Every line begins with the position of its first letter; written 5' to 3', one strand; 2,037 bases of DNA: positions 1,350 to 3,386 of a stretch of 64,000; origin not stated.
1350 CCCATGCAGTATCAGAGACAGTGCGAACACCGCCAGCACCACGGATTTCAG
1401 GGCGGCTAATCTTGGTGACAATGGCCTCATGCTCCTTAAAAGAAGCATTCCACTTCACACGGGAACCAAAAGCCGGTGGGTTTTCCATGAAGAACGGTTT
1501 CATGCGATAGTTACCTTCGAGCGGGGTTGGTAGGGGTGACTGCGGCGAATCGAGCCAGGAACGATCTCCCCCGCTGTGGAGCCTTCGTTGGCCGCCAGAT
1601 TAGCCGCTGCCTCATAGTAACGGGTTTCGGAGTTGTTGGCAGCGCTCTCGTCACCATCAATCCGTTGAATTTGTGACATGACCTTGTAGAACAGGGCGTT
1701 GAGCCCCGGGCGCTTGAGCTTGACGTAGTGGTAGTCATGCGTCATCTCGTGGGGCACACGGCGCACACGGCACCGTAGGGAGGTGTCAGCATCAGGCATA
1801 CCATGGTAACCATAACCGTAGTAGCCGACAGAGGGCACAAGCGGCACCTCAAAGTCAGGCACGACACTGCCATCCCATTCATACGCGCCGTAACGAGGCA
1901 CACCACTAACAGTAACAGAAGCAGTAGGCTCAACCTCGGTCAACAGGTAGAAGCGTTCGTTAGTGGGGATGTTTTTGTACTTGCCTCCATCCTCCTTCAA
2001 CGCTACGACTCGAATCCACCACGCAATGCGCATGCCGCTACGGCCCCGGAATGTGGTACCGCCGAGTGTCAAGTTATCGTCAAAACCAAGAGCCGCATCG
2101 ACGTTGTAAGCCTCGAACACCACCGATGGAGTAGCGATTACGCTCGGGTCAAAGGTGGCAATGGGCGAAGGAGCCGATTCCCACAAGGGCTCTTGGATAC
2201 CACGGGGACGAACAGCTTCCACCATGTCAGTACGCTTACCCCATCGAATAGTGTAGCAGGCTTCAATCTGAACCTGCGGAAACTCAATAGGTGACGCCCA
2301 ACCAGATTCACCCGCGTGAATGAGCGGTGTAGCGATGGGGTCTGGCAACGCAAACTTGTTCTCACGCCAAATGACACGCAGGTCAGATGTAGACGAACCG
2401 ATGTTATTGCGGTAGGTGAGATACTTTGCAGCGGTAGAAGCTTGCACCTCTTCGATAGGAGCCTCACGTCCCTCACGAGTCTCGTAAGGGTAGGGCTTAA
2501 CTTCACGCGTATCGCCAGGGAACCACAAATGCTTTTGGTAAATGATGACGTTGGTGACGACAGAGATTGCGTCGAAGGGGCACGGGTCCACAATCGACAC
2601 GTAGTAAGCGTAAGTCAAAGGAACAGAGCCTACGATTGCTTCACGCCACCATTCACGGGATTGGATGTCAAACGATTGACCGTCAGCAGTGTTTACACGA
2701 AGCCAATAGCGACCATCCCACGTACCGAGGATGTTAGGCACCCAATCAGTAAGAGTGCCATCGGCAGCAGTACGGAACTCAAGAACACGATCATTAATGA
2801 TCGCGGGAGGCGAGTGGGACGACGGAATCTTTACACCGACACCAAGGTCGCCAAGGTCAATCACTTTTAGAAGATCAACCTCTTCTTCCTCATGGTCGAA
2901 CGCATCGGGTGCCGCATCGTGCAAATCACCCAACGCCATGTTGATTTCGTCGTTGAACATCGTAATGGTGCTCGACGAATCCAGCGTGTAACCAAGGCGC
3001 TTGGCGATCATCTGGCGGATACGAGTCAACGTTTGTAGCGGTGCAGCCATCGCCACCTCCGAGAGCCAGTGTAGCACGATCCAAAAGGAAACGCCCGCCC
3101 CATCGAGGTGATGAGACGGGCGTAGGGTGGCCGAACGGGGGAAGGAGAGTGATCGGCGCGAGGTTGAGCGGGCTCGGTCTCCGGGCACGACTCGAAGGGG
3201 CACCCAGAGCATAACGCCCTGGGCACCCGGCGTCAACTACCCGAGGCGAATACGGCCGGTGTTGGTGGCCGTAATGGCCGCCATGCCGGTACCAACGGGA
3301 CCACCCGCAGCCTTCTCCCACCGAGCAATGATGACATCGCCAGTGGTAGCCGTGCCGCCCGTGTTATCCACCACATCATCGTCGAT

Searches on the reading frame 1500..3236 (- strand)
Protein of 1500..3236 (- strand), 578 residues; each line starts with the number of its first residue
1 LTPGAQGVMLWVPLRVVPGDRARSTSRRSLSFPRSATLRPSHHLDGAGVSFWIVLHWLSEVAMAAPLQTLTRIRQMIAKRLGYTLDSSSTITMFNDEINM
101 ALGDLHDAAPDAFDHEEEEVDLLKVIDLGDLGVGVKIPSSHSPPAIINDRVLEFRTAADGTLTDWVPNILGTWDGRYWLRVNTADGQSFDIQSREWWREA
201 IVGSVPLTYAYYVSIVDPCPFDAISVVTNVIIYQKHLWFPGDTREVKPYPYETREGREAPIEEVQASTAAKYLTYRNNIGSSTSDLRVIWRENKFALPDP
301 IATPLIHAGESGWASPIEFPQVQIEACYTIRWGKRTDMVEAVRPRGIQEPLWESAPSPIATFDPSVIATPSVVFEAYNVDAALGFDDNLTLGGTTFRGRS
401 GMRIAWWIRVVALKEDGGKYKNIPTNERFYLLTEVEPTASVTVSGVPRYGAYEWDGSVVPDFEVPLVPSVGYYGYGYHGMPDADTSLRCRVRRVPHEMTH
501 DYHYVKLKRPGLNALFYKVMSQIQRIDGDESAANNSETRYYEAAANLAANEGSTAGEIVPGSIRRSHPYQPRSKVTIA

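Call 11: search_protein_families(library=phrogs, proteins=[window:1500-3236:-], max_evalue=0.00001)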
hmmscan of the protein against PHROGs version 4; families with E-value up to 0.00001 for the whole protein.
window:1500-3236:- (578 aa): 0 families

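Call 70: find_encoding_contigs(protein=window:1500-3236:-, flank=10000, max_places=2)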
Protein window:1500-3236:- (578 aa): no gene with exactly this product is on record in the collection.
